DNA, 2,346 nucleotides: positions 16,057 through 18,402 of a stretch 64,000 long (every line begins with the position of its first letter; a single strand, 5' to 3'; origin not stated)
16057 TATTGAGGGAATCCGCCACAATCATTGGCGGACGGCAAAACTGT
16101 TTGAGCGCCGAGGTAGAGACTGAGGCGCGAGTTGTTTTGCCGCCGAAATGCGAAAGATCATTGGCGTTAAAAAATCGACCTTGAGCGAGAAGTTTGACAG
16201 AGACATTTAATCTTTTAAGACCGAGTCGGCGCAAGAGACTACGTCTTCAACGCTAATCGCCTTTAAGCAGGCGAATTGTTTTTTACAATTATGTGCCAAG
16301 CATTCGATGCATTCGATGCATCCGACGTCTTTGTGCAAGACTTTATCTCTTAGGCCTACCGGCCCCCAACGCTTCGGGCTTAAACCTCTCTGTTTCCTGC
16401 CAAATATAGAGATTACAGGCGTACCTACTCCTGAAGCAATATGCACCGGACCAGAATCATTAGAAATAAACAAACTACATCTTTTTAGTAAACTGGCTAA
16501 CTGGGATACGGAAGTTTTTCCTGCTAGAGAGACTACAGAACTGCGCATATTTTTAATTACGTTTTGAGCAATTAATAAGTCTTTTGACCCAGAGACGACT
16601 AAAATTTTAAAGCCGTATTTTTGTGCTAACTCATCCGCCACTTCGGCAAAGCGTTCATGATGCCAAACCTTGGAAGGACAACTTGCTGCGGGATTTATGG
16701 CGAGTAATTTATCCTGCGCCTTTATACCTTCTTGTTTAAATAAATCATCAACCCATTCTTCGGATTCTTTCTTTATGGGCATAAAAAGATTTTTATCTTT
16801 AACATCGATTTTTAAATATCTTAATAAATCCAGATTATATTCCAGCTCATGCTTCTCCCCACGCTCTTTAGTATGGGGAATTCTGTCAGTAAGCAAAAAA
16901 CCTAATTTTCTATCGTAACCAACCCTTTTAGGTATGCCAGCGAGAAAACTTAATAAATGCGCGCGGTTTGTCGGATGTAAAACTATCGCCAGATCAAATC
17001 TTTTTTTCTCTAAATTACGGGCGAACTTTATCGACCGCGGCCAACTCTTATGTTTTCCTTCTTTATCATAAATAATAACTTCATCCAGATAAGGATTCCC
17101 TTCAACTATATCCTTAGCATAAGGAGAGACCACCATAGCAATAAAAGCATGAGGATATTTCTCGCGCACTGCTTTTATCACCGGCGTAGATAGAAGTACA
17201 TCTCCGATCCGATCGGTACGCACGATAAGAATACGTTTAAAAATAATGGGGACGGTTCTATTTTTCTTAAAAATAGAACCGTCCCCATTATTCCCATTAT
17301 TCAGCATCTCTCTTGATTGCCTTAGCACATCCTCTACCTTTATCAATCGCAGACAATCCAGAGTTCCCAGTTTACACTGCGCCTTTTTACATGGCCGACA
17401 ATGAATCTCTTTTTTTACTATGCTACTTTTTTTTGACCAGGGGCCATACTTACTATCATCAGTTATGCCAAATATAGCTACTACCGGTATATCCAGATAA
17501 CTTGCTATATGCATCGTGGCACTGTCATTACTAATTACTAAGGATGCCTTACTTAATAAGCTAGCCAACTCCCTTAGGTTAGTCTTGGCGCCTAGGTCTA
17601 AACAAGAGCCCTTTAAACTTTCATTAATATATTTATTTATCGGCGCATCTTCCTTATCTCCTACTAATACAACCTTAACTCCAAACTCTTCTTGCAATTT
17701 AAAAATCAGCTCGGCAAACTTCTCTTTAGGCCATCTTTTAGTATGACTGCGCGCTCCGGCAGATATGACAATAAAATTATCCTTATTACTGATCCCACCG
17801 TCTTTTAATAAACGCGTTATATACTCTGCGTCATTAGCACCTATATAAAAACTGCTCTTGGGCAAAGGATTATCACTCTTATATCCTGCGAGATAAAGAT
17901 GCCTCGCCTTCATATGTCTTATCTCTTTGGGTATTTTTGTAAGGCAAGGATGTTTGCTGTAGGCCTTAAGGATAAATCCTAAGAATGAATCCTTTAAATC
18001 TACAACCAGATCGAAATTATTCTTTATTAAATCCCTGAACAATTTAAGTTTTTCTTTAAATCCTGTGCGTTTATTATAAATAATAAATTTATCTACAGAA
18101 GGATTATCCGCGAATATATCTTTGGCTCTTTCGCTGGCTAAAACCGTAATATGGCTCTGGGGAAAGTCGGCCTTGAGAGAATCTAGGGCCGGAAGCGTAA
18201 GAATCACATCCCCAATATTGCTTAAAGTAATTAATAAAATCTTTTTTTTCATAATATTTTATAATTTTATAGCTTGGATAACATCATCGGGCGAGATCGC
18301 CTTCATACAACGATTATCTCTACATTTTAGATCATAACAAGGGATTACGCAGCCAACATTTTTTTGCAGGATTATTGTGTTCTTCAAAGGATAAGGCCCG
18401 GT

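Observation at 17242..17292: Perfect 51-bp palindrome lies in frame as the linker of a GT9-GT9 fusion gene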

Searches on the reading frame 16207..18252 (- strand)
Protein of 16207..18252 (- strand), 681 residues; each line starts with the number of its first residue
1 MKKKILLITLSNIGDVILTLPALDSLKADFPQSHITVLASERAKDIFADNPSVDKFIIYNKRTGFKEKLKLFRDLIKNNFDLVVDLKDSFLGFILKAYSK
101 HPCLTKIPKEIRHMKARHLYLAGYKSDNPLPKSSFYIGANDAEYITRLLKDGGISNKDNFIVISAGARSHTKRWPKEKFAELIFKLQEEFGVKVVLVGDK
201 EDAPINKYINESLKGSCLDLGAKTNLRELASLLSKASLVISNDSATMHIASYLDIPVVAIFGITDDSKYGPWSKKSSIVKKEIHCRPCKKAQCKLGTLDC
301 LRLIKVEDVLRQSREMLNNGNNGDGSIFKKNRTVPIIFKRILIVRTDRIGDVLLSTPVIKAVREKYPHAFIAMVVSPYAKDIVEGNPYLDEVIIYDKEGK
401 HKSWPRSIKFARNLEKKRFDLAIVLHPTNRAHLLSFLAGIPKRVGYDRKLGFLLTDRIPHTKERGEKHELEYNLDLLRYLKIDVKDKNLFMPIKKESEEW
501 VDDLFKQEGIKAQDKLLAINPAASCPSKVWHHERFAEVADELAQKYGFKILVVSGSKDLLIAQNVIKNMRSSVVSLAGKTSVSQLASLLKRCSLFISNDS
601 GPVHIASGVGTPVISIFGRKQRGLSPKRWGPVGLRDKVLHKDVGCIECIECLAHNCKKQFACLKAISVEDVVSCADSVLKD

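Call 7: search_protein_families(library=pfam, proteins=[window:16207-18252:-], max_evalue=0.001)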
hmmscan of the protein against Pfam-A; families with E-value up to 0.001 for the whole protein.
window:16207-18252:- (681 aa): 2 families
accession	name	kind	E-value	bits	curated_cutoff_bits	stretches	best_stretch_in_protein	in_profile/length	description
PF01075.23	Glyco_transf_9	-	3.4e-83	279.2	22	2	409-650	3-238/247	Glycosyltransferase family 9 (heptosyltransferase)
PF02350.25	Epimerase_2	-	0.00084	18.7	30.6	0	156-260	179-284/347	UDP-N-acetylglucosamine 2-epimerase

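Call 10: find_encoding_contigs(protein=window:16207-18252:-, flank=6000, max_places=10)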
Protein window:16207-18252:- (681 aa): no gene with exactly this product is on record in the collection.

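Call 11: find_homologous_proteins(query=window:16207-18252:-, max_evalue=1e-10)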
Query window:16207-18252:- (681 aa): 914 proteins with E <= 1e-10 among 8000 candidates; the best 120 are listed.
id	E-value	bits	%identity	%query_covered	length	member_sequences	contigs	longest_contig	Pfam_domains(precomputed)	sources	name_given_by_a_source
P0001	0.0e+0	1533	100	100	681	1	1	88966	PF01075.24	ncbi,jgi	jgi:heptosyltransferase-2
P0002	0.0e+0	1355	89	100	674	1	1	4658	PF01075.24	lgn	-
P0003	0.0e+0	1282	84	100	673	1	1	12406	PF01075.24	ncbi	-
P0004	0.0e+0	1262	83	100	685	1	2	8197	PF01075.24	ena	-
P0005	0.0e+0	1243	83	100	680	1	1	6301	PF02350.26,PF01075.24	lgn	-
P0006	0.0e+0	1234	83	100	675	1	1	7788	PF02350.26,PF01075.24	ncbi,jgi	ncbi:MAG: lipopolysaccharide heptosyltransferase II [Candidatus Omnitrophota bacterium]|jgi:heptosyl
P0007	0.0e+0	1162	77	100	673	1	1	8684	PF01075.24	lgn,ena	-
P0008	0.0e+0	1151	76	99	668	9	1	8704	PF01075.24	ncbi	-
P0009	0.0e+0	1104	73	100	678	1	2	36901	PF01075.24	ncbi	-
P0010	0.0e+0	1078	70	100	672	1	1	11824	PF01075.24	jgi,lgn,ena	-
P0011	0.0e+0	1040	68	100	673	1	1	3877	PF01075.24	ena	-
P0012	0.0e+0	1021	66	100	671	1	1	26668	PF01075.24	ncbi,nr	ncbi:MAG: lipopolysaccharide heptosyltransferase II [Candidatus Omnitrophica bacterium]|nr:lipopolys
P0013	4.6e-295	998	65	100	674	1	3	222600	PF01075.24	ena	-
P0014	2.9e-291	986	65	100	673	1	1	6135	PF01075.24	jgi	-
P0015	1.8e-289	980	64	100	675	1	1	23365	PF01075.24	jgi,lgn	jgi:heptosyltransferase-2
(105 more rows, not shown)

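Call 14: find_encoding_contigs(protein=P0002, flank=3000, max_places=3)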
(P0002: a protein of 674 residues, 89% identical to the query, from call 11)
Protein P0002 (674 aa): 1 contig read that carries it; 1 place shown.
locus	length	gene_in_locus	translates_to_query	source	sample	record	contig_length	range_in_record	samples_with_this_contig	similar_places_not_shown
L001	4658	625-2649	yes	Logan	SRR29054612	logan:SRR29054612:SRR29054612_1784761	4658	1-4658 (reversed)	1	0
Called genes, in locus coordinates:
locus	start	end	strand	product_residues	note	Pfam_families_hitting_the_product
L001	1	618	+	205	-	?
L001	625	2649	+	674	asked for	PF01075:Glyco_transf_9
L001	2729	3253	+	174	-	PF14366:DUF4410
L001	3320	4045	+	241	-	PF00515:TPR_1 (faint)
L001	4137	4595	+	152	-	-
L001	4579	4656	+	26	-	?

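Call 15: find_encoding_contigs(protein=P0003, flank=6000, max_places=3)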
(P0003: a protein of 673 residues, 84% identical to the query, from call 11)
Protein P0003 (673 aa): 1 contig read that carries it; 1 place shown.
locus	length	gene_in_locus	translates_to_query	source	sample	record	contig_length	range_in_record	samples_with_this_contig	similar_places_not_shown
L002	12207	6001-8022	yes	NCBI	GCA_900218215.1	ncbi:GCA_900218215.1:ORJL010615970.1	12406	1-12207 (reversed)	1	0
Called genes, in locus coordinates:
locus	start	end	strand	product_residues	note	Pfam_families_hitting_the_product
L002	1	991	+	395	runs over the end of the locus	?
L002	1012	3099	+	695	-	PF13439:Glyco_transf_4, PF13477:Glyco_trans_4_2 (weak), PF13579:Glyco_trans_4_4, PF20706:GT4-conflict, PF00534:Glycos_transf_1, PF13692:Glyco_trans_1_4, PF01075:Glyco_transf_9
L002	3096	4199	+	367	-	PF13439:Glyco_transf_4, PF13477:Glyco_trans_4_2, PF13579:Glyco_trans_4_4, PF20706:GT4-conflict, PF00534:Glycos_transf_1, PF13692:Glyco_trans_1_4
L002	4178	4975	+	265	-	PF01522:Polysacc_deac_1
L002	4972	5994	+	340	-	PF01075:Glyco_transf_9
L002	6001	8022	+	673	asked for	PF01075:Glyco_transf_9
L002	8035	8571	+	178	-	PF14366:DUF4410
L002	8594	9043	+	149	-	-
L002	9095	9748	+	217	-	PF02525:Flavodoxin_2, PF03358:FMN_red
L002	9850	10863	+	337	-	PF00294:PfkB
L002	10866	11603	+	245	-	PF02348:CTP_transf_3, PF12804:NTP_transf_3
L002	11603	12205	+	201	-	?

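Call 16: find_encoding_contigs(protein=P0001, flank=10000, max_places=3)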
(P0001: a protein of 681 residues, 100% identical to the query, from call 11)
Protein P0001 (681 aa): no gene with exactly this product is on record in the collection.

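Call 19: find_encoding_contigs(protein=P0004, flank=4000, max_places=3)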
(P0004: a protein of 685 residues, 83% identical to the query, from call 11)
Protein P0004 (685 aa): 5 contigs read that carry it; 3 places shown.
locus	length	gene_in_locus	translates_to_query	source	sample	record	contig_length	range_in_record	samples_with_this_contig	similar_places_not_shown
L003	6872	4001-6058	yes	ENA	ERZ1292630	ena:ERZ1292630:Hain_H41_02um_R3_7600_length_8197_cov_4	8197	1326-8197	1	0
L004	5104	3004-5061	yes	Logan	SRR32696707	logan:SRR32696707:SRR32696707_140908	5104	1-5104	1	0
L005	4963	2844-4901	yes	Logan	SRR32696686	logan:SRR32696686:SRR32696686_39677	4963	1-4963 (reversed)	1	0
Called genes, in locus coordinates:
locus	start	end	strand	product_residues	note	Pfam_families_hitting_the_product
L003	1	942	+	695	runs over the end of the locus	PF13439:Glyco_transf_4, PF13477:Glyco_trans_4_2 (faint), PF13579:Glyco_trans_4_4, PF20706:GT4-conflict, PF00534:Glycos_transf_1, PF13692:Glyco_trans_1_4, PF01075:Glyco_transf_9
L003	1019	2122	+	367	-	PF13439:Glyco_transf_4, PF13477:Glyco_trans_4_2, PF13579:Glyco_trans_4_4, PF20706:GT4-conflict, PF00534:Glycos_transf_1, PF13692:Glyco_trans_1_4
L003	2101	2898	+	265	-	PF01522:Polysacc_deac_1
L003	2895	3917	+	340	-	PF01075:Glyco_transf_9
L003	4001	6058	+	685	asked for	PF01075:Glyco_transf_9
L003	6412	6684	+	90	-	-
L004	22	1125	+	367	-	PF13439:Glyco_transf_4, PF13477:Glyco_trans_4_2, PF13579:Glyco_trans_4_4, PF20706:GT4-conflict, PF00534:Glycos_transf_1, PF13692:Glyco_trans_1_4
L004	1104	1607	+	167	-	PF01522:Polysacc_deac_1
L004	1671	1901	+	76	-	-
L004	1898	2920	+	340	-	PF01075:Glyco_transf_9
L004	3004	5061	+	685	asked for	PF01075:Glyco_transf_9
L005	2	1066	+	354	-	?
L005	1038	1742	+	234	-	PF01522:Polysacc_deac_1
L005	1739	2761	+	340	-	PF01075:Glyco_transf_9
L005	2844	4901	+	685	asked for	PF01075:Glyco_transf_9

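Call 30: find_related_loci(query=window:16207-18252:-, collection=metagenome_contigs, flank=3000)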
Query window:16207-18252:- (681 aa) in metagenome_contigs; peptide patterns used: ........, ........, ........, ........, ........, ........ (x = any residue, [..] = any of these).
203 stretches matched a pattern; 40 encode a relative of the query (tblastn E <= 1e-3); 40 distinct loci.
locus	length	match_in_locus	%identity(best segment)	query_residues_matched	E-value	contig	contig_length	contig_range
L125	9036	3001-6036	84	1-680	0e+0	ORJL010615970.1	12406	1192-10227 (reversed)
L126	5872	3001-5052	82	1-680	0e+0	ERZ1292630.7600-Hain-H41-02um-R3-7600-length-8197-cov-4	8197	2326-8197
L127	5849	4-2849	75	1-680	0e+0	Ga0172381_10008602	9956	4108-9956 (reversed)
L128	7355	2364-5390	65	1-681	0e+0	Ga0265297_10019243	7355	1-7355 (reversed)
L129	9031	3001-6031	66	1-679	0e+0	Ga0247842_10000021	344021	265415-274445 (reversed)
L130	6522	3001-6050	61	3-679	0e+0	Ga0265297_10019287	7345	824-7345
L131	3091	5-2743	60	1-680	0e+0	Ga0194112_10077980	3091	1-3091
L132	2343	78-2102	60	1-681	0e+0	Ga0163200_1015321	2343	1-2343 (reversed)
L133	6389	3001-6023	59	3-680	0e+0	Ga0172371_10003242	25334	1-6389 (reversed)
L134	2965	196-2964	65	1-678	0e+0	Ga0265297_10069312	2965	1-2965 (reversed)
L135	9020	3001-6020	58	4-680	0e+0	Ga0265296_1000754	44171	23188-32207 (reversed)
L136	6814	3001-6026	57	3-681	0e+0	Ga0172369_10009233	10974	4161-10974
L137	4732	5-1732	62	4-678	0e+0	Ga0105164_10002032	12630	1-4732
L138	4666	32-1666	61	3-680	0e+0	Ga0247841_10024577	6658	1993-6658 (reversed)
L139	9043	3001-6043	58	3-680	0e+0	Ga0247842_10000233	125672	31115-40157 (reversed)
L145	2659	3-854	86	137-680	1e-174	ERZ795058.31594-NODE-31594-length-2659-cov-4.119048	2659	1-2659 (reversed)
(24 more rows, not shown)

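Call 56: find_encoding_contigs(protein=P0006, flank=1000, max_places=1)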
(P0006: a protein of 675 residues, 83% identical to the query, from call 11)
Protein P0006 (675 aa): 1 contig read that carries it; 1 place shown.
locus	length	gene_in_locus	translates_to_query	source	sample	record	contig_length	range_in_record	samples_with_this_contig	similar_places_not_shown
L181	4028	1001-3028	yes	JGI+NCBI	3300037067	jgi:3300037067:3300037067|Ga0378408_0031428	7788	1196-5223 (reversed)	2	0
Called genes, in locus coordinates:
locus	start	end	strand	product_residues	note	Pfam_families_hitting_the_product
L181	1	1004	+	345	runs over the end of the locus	PF01075:Glyco_transf_9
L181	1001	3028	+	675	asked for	PF01075:Glyco_transf_9, PF02350:Epimerase_2 (faint), PF01075:Glyco_transf_9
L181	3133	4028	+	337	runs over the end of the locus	PF00294:PfkB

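Call 57: find_encoding_contigs(protein=P0005, flank=1000, max_places=1)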
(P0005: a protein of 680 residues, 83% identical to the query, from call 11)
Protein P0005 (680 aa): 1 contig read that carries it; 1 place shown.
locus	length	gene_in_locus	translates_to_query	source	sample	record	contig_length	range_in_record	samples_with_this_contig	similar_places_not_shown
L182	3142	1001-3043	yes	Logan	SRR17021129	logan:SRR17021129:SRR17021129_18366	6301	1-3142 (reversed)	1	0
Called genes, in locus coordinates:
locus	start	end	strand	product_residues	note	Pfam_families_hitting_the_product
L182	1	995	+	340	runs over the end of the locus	PF01075:Glyco_transf_9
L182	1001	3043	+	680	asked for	PF01075:Glyco_transf_9, PF02350:Epimerase_2 (faint), PF01075:Glyco_transf_9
